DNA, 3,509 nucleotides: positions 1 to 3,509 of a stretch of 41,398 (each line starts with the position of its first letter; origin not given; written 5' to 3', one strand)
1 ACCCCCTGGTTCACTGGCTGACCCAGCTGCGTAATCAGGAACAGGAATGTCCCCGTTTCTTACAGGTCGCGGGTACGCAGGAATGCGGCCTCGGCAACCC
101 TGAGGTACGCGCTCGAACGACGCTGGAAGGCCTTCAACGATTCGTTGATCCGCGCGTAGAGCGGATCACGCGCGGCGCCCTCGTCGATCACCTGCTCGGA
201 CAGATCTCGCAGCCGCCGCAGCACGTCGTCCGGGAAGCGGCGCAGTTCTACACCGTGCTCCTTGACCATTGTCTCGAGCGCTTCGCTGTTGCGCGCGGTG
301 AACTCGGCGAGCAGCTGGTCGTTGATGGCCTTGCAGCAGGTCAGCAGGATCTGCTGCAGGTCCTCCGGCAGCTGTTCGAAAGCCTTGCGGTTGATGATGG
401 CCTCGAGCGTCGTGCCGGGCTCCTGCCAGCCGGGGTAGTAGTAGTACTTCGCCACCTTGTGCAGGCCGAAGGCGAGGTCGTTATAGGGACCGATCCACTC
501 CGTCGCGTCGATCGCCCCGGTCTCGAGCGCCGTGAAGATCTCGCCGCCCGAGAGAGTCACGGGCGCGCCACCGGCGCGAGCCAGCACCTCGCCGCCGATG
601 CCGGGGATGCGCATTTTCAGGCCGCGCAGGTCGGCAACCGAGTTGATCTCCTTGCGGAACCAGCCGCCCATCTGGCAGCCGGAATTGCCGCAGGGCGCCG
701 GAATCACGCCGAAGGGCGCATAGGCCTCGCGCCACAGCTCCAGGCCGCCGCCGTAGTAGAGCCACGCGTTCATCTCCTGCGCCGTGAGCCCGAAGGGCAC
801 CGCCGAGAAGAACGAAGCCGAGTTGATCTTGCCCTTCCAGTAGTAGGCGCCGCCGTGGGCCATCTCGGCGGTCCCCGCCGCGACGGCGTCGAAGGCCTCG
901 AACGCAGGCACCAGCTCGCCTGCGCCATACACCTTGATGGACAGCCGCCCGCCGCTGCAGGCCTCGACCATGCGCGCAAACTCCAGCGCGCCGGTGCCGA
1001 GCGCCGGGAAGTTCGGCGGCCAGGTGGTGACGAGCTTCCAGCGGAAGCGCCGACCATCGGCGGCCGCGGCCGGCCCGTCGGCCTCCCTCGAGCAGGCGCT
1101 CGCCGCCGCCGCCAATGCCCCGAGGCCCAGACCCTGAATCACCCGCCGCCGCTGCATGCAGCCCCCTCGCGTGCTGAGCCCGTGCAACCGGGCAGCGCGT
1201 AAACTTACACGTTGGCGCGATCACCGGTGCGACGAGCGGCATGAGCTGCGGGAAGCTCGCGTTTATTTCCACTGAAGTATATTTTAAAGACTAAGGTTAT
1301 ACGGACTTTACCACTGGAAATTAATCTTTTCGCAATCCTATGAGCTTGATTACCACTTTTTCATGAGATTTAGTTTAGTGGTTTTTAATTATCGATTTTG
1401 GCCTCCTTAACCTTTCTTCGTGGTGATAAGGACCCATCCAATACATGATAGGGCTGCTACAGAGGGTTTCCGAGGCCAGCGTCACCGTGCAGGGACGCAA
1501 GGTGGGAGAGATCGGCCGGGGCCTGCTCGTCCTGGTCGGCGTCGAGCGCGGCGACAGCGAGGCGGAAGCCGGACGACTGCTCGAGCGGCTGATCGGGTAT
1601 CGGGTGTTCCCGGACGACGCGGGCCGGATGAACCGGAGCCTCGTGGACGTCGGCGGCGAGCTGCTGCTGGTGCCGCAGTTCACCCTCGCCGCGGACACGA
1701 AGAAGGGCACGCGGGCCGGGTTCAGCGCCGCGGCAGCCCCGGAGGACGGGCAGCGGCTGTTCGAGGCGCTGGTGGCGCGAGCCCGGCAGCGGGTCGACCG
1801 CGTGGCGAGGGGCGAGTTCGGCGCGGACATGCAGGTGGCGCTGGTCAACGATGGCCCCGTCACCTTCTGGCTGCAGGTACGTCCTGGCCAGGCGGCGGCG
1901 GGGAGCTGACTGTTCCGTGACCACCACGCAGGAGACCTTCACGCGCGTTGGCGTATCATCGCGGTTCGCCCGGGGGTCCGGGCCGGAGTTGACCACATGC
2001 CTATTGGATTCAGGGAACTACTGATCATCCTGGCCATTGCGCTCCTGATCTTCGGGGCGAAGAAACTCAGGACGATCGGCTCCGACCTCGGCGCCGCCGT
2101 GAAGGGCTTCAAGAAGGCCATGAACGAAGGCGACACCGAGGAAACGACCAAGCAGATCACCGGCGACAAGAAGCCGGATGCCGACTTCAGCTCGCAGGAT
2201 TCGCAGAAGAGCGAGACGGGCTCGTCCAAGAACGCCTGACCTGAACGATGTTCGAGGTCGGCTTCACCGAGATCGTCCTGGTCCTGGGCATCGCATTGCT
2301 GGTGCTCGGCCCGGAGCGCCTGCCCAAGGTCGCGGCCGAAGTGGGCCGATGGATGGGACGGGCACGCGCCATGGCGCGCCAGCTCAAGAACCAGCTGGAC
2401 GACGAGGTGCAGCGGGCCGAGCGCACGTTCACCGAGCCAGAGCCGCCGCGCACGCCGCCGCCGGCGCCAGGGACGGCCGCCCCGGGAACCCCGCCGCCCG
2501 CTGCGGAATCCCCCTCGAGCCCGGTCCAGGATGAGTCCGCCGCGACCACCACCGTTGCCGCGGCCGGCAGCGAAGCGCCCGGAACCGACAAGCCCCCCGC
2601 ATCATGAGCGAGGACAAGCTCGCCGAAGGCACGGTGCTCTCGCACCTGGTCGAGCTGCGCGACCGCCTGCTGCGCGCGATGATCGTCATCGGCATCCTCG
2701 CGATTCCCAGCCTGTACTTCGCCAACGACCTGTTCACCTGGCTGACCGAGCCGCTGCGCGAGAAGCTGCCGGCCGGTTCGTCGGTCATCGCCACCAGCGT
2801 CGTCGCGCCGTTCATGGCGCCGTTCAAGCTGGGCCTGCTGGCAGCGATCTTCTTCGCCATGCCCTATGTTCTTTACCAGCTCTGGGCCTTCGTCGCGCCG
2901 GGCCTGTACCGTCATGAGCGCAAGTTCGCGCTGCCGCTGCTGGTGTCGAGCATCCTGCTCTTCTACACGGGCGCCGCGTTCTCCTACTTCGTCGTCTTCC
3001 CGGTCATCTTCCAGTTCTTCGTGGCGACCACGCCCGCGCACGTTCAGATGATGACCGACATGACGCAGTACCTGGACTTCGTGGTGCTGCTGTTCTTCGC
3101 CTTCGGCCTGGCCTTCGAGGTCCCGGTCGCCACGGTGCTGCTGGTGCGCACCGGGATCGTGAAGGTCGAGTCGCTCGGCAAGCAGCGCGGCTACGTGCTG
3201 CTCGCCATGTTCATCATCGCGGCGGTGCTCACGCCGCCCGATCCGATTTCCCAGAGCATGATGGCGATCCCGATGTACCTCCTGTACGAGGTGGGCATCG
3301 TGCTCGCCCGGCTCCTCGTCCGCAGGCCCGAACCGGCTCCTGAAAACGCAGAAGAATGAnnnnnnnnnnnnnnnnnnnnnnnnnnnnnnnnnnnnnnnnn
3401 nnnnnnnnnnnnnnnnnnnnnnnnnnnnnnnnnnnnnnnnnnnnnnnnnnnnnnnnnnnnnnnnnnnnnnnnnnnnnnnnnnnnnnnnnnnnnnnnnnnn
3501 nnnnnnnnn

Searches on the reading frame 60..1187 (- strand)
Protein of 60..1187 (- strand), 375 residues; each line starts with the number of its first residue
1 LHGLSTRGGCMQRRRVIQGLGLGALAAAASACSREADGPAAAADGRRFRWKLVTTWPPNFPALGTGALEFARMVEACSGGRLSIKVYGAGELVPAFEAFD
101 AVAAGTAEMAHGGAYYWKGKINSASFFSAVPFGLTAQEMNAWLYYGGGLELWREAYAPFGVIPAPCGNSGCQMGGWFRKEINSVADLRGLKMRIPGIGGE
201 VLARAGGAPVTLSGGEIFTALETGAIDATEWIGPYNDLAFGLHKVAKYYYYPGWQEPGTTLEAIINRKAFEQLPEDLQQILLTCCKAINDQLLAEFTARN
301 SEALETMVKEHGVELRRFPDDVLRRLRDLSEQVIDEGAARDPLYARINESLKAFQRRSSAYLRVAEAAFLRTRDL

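Call 82: search_protein_families(library=pfam, proteins=[window:60-1187:-], max_evalue=0.001)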
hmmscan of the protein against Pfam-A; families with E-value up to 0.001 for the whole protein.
window:60-1187:- (375 aa): 1 family
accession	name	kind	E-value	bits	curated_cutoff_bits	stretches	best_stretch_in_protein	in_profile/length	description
PF03480.18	DctP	-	2.8e-55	188.1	23.4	1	54-338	3-283/286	Bacterial extracellular solute-binding protein, family 7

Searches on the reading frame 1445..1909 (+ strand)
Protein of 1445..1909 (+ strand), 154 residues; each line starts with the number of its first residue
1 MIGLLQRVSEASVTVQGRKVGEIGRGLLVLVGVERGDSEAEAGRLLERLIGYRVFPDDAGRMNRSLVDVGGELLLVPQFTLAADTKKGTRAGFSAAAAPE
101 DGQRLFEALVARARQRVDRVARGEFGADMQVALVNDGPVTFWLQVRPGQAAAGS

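Call 82: search_protein_families(library=pfam, proteins=[window:1445-1909:+], max_evalue=0.001)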
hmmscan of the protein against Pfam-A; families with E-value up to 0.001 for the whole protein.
window:1445-1909:+ (154 aa): 1 family
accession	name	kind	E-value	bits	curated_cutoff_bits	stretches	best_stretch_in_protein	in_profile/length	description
PF02580.21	Tyr_Deacylase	-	2.1e-53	180.9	25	1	4-144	3-144/144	D-Tyr-tRNA(Tyr) deacylase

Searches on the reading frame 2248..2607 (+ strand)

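Call 82: search_protein_families(library=pfam, proteins=[window:2248-2607:+], max_evalue=0.001)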
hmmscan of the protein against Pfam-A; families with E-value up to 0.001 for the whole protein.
window:2248-2607:+ (119 aa): 1 family
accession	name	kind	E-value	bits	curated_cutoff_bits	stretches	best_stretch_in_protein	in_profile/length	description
PF02416.21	TatA_B_E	-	1.6e-07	30.9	21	1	4-53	1-50/53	mttA/Hcf106 family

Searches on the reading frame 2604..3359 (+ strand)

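Call 82: search_protein_families(library=pfam, proteins=[window:2604-3359:+], max_evalue=0.001)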
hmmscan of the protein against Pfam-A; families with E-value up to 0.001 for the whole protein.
window:2604-3359:+ (251 aa): 1 family
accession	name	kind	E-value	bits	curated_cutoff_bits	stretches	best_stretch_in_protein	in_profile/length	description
PF00902.23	TatC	-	4e-71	239.5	25.1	1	13-223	1-208/208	Sec-independent protein translocase protein (TatC)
